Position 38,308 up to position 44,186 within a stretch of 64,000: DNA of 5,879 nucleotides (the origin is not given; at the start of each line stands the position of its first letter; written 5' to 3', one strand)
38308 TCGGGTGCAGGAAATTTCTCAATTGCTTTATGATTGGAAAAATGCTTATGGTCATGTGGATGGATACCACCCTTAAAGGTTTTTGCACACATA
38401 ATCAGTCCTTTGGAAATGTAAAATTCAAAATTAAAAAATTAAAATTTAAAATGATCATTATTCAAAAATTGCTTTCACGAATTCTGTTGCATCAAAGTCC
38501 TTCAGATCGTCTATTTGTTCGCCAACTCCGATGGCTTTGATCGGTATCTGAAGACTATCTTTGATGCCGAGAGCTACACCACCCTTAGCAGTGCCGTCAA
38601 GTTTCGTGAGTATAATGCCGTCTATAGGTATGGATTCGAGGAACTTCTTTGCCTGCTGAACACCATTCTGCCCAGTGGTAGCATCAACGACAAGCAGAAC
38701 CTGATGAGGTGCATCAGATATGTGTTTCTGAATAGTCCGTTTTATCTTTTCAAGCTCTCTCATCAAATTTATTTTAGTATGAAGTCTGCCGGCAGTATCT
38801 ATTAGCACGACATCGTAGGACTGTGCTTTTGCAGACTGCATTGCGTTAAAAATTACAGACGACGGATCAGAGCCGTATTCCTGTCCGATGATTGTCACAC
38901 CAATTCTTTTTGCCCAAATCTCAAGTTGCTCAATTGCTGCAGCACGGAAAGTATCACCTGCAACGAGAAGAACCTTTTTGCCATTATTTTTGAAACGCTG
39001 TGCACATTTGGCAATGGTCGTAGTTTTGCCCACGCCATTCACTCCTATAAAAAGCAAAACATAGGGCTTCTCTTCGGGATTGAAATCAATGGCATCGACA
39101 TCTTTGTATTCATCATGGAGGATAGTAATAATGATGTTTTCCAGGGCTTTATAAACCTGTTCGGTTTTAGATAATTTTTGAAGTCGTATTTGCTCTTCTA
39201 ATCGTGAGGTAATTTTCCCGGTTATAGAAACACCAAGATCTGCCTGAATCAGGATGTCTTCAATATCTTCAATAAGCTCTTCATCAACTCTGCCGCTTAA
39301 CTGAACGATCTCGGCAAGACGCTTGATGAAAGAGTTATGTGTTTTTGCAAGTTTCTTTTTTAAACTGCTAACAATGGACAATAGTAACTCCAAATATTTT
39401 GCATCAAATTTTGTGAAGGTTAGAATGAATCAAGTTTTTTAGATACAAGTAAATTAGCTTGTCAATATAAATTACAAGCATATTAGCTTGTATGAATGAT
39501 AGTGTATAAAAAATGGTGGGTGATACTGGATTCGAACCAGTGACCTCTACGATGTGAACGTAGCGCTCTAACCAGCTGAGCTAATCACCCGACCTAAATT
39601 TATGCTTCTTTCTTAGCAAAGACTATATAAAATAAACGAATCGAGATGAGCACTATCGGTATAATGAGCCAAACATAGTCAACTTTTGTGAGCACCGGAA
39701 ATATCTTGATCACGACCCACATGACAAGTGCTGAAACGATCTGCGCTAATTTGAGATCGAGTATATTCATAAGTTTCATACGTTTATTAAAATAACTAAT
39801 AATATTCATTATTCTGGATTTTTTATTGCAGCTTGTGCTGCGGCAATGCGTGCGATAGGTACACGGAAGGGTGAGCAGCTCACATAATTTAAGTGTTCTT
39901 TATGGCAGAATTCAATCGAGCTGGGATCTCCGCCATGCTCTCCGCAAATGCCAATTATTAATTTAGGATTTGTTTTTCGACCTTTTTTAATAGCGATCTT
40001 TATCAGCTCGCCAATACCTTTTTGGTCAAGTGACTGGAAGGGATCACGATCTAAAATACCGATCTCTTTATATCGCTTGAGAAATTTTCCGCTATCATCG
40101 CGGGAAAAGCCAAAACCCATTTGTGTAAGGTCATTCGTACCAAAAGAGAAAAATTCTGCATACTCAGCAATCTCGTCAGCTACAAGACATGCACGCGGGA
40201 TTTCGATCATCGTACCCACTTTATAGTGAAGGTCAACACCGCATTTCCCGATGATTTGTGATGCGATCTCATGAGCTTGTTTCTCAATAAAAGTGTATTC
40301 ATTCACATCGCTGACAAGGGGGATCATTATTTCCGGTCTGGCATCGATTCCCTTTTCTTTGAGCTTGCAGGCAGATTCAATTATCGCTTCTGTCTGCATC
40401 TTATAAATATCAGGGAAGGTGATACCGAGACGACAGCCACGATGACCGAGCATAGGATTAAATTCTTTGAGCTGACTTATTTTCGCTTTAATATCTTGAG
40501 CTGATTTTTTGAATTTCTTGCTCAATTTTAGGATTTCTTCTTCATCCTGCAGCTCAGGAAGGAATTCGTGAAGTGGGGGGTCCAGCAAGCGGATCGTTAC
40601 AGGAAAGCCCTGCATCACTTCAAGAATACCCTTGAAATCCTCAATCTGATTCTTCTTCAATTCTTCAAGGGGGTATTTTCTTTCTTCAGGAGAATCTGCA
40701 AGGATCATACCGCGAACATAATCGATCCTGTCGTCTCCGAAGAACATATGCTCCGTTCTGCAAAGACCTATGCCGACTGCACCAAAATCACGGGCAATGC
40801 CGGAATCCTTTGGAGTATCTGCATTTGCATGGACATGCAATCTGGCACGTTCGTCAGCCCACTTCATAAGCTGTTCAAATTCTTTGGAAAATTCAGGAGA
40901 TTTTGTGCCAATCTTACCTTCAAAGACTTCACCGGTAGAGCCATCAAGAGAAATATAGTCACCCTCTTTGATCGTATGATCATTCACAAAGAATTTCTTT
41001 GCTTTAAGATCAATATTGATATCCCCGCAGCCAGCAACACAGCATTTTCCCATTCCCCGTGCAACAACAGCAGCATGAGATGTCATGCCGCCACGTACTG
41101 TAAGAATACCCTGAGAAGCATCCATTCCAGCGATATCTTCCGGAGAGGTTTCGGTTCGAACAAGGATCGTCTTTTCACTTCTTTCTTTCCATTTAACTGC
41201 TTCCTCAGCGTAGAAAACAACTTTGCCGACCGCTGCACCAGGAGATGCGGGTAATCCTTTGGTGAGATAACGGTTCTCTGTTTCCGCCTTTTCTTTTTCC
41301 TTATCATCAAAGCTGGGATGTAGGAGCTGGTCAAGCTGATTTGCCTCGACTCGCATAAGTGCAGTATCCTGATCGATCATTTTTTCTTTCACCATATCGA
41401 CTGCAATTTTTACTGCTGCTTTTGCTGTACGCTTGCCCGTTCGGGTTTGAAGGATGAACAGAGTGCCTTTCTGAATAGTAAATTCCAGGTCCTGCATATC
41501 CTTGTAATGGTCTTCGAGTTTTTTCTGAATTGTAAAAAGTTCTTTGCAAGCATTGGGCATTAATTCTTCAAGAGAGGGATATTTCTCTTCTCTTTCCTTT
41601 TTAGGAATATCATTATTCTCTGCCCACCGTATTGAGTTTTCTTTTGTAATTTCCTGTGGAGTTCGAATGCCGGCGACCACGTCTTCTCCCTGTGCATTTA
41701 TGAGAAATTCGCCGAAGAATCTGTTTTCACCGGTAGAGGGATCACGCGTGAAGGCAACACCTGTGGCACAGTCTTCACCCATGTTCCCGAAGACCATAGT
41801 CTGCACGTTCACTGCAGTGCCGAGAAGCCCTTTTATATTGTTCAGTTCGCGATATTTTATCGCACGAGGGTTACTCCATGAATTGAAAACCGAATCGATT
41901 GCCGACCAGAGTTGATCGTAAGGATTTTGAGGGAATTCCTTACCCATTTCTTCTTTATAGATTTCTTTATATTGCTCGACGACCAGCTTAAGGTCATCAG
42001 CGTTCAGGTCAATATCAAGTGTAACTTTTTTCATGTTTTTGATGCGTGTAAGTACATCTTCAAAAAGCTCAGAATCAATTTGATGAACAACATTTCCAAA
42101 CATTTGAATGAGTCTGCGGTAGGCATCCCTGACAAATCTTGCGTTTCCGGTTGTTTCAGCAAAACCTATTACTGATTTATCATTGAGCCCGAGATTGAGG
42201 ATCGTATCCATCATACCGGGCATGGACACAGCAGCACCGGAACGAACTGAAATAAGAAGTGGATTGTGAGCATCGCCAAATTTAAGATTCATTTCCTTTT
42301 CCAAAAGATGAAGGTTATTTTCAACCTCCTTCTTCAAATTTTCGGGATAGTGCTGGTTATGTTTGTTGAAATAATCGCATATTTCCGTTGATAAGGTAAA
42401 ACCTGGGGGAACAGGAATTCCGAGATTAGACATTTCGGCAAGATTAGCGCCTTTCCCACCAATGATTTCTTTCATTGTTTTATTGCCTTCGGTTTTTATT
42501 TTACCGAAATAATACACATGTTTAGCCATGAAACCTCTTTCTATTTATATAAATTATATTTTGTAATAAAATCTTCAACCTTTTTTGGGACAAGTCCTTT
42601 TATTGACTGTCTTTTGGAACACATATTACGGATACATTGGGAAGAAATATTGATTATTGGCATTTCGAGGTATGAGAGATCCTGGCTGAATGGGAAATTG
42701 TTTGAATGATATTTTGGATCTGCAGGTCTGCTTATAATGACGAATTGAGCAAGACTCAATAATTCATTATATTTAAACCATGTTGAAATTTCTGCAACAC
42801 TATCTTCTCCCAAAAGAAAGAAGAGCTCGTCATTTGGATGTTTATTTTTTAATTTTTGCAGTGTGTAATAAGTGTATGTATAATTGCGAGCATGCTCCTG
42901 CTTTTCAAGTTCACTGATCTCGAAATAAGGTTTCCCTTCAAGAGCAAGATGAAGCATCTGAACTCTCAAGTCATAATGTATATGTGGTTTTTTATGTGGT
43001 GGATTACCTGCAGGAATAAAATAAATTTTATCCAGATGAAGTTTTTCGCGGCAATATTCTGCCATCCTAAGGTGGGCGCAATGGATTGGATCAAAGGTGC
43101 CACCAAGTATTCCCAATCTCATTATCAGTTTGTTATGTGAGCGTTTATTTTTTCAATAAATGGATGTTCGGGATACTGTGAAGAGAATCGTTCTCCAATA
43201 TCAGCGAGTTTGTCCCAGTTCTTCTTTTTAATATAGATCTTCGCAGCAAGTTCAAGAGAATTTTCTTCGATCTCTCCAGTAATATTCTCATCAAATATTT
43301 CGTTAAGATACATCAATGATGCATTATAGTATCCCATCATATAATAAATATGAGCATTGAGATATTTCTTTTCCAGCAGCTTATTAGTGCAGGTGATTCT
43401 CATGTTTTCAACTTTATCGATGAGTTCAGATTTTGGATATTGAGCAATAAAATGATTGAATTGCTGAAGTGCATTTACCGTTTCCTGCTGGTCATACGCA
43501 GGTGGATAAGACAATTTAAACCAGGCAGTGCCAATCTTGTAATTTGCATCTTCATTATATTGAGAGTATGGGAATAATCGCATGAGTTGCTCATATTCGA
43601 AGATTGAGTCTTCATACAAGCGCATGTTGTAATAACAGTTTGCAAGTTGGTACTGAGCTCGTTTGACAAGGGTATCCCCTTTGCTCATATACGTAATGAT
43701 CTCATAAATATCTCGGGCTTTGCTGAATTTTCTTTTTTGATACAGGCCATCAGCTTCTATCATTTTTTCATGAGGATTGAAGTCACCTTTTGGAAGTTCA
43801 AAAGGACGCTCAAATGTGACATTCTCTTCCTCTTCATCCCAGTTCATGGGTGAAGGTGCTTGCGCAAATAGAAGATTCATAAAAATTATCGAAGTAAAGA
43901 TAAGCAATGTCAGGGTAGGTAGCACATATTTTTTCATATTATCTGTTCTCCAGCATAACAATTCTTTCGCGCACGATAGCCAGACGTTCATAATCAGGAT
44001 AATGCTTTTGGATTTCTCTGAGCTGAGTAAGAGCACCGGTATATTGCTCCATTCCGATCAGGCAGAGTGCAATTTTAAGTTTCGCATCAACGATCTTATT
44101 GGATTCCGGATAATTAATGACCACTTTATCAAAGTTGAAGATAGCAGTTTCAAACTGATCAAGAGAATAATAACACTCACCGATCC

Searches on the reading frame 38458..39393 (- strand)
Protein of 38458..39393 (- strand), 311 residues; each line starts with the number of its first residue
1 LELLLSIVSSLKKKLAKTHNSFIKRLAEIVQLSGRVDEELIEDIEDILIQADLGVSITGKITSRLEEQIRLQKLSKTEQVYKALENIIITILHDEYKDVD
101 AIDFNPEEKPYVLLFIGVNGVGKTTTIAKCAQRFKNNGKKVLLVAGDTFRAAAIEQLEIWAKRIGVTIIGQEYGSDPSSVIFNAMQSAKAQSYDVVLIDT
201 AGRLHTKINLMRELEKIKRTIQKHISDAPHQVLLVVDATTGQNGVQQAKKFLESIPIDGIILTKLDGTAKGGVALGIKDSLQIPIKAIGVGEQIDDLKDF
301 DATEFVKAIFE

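Call 33: search_protein_families(library=pfam, proteins=[window:38458-39393:-], max_evalue=0.00001)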
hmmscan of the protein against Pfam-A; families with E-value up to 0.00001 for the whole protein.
window:38458-39393:- (311 aa): 5 families
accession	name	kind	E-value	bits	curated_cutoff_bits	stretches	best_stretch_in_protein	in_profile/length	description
PF00448.28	SRP54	-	4.3e-79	265.1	22.7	1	111-310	2-195/196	SRP54-type protein, GTPase domain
PF02881.24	SRP54_N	-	1.5e-12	48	22.4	1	23-86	2-73/75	SRP54-type protein, helical bundle domain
PF13614.12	AAA_31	-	7.7e-06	26.4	27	0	120-149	12-41/177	AAA domain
PF13604.12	AAA_30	-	8.4e-06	26.1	27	0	112-207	20-103/191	AAA domain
PF02374.21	ArsA_ATPase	-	8.7e-06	25.6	24.3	0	112-147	3-38/305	Anion-transporting ATPase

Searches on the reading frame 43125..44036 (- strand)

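Call 33: search_protein_families(library=pfam, proteins=[window:43125-44036:-], max_evalue=0.00001)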
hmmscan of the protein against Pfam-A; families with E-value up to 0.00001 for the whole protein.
window:43125-44036:- (303 aa): 2 families
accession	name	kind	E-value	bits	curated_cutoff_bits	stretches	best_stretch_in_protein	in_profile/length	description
PF13525.12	YfiO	-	1.4e-10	41.7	25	1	98-268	15-188/203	Outer membrane lipoprotein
PF13174.12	TPR_6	-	1.5e-06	28.9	26.3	0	127-156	2-31/33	Tetratricopeptide repeat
